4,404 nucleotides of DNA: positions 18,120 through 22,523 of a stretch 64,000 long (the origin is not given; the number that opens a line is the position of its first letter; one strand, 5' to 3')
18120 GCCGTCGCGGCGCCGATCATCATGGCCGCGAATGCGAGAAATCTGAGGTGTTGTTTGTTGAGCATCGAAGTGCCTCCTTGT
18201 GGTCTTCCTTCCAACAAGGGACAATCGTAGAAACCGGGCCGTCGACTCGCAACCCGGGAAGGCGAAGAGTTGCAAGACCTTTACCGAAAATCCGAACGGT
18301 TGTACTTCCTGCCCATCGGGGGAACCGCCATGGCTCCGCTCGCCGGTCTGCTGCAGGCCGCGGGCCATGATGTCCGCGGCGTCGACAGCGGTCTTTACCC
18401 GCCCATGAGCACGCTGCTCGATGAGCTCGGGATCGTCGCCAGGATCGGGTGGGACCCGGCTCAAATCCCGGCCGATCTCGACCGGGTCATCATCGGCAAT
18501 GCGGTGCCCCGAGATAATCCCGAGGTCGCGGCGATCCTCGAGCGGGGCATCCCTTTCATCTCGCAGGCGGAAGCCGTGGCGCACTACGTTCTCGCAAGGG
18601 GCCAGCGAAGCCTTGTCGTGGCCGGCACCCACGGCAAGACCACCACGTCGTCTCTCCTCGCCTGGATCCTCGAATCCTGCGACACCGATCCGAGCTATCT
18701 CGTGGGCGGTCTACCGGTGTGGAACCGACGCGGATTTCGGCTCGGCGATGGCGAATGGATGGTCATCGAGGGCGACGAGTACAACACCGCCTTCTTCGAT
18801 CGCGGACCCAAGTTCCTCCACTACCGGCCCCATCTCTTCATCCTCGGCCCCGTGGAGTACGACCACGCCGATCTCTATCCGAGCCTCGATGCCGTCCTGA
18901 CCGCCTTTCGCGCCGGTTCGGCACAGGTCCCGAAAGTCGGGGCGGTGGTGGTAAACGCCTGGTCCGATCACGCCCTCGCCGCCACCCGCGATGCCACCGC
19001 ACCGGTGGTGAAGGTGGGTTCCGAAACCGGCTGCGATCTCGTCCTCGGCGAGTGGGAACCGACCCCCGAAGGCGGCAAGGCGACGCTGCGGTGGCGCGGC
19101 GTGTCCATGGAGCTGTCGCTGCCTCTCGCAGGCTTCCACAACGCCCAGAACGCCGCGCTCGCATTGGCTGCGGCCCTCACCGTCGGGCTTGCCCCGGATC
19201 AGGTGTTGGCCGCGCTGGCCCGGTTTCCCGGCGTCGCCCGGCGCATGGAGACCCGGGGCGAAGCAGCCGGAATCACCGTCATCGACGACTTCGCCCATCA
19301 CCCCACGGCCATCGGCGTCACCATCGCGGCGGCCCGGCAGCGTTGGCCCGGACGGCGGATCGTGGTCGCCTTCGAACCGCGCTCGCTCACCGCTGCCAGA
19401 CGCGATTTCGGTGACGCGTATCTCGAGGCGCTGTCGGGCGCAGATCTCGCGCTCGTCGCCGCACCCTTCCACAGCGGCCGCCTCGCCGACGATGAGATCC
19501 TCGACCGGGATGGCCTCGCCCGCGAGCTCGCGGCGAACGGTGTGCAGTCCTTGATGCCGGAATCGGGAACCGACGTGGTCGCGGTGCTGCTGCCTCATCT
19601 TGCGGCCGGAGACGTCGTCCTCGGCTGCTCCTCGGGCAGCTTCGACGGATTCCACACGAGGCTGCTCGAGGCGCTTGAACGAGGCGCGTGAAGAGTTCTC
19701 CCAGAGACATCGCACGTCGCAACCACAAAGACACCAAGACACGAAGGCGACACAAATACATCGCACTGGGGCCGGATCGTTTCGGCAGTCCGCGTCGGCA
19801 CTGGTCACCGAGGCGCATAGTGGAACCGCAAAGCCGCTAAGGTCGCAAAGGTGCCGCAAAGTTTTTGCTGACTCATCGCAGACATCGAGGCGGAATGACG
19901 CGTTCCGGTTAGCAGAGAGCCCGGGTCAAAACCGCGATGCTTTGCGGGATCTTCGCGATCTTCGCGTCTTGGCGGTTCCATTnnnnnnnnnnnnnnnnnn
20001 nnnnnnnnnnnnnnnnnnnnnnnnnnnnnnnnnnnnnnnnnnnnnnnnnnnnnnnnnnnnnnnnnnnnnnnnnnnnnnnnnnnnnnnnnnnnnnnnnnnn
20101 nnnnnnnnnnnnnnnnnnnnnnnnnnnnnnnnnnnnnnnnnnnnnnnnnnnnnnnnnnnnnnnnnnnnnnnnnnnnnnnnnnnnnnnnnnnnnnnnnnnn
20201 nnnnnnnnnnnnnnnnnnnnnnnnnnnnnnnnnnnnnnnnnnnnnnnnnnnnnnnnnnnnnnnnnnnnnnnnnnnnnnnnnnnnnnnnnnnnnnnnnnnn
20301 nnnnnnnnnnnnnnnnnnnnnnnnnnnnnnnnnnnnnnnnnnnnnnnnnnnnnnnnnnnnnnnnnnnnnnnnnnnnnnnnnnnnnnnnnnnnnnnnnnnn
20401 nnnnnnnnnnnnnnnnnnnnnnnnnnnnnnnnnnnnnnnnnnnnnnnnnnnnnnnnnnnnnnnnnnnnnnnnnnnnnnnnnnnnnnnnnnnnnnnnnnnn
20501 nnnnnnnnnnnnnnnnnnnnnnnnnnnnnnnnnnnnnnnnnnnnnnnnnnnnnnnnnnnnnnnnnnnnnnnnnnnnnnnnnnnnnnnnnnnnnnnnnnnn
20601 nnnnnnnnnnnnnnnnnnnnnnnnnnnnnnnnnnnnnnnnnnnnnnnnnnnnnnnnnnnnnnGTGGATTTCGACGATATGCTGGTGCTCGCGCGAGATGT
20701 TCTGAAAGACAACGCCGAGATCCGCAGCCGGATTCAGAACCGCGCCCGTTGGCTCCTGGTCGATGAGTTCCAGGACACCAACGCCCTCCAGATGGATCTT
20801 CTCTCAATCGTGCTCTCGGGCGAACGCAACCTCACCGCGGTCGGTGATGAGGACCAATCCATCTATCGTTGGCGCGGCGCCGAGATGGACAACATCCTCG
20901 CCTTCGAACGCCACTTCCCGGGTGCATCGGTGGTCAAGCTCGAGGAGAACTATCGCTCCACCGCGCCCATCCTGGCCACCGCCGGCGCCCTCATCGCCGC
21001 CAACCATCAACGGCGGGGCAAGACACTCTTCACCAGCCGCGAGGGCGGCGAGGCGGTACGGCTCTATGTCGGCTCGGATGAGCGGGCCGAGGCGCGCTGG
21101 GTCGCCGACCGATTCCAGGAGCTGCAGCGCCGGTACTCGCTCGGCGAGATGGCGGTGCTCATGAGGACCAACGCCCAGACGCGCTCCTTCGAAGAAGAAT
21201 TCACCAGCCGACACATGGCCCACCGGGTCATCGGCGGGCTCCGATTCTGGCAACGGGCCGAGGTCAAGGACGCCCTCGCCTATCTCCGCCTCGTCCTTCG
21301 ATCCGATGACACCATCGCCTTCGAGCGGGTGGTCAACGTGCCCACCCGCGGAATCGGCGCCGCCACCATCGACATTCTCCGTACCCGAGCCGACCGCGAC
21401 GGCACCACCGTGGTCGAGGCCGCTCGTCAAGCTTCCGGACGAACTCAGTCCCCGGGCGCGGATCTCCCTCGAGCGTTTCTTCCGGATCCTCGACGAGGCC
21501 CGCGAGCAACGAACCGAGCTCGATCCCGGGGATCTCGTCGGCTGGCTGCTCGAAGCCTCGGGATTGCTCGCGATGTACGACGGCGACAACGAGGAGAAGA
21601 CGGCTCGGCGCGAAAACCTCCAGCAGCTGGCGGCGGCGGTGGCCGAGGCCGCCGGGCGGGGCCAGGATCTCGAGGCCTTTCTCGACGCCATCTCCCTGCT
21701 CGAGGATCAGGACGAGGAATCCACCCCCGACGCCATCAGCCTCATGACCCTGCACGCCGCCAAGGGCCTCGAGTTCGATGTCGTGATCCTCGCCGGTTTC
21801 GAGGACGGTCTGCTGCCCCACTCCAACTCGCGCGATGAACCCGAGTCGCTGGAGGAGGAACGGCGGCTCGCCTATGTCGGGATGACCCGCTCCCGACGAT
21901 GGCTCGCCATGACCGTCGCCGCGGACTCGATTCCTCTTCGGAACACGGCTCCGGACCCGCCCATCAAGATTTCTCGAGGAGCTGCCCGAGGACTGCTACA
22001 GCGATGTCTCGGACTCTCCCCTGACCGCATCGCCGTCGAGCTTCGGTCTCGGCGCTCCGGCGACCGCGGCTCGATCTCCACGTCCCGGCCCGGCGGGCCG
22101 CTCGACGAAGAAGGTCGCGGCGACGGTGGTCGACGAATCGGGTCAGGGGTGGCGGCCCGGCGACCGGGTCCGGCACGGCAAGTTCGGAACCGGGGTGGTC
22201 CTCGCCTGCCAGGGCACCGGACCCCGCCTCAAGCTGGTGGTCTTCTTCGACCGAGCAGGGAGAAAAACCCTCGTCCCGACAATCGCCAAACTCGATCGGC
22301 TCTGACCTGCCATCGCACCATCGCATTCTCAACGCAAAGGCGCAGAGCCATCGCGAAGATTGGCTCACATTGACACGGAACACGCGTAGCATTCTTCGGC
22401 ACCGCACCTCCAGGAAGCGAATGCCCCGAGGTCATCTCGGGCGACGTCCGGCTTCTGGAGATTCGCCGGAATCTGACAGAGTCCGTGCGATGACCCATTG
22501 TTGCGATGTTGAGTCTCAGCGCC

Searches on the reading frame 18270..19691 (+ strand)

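Call 76: search_protein_families(library=pfam, proteins=[window:18270-19691:+], max_evalue=0.00001)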
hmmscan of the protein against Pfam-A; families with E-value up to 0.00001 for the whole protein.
window:18270-19691:+ (473 aa): 3 families
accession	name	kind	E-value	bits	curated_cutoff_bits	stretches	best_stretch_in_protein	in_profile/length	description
PF08245.18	Mur_ligase_M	-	1.2e-15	58.4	24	1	117-302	1-200/200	Mur ligase middle domain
PF01225.30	Mur_ligase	-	1.7e-15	57.5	21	1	11-106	2-90/95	Mur ligase family, catalytic domain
PF02875.26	Mur_ligase_C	-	7.1e-15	56.4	28.4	1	324-456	1-127/127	Mur ligase, glutamate ligase domain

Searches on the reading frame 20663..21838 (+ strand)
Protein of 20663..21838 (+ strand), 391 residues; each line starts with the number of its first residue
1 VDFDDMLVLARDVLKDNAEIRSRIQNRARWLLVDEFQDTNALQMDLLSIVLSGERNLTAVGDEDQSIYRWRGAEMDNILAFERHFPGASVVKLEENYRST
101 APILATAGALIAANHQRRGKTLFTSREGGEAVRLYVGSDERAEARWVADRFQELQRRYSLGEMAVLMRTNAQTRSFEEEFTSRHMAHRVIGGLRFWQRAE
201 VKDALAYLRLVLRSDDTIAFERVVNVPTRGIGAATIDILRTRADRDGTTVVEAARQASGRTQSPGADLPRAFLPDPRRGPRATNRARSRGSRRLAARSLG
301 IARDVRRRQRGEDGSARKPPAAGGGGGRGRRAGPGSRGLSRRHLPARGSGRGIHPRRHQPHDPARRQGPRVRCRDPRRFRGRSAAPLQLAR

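Call 77: search_protein_families(library=pfam, proteins=[window:20663-21838:+], max_evalue=0.00001)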
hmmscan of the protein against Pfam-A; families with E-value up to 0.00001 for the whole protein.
window:20663-21838:+ (391 aa): 3 families
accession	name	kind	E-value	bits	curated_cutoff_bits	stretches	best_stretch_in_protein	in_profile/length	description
PF13361.12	UvrD_C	-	9.4e-37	127.7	25.6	1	91-247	1-158/350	UvrD-like helicase C-terminal domain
PF00580.27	UvrD-helicase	-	2.1e-29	103.5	23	1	1-86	186-271/271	UvrD/REP helicase N-terminal domain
PF13245.12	AAA_19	-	2.1e-08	34.8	25.1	1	19-69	82-132/134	AAA domain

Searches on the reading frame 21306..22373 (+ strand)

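Call 77: search_protein_families(library=pfam, proteins=[window:21306-22373:+], max_evalue=0.00001)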
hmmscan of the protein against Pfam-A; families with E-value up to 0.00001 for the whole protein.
window:21306-22373:+ (355 aa): 2 families
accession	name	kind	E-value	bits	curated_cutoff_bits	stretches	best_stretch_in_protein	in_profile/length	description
PF13361.12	UvrD_C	-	4.1e-30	105.8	25.6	1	54-205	219-348/350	UvrD-like helicase C-terminal domain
PF13538.12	UvrD_C_2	-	1.2e-08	35.1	27.4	1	146-202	4-51/52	UvrD-like helicase C-terminal domain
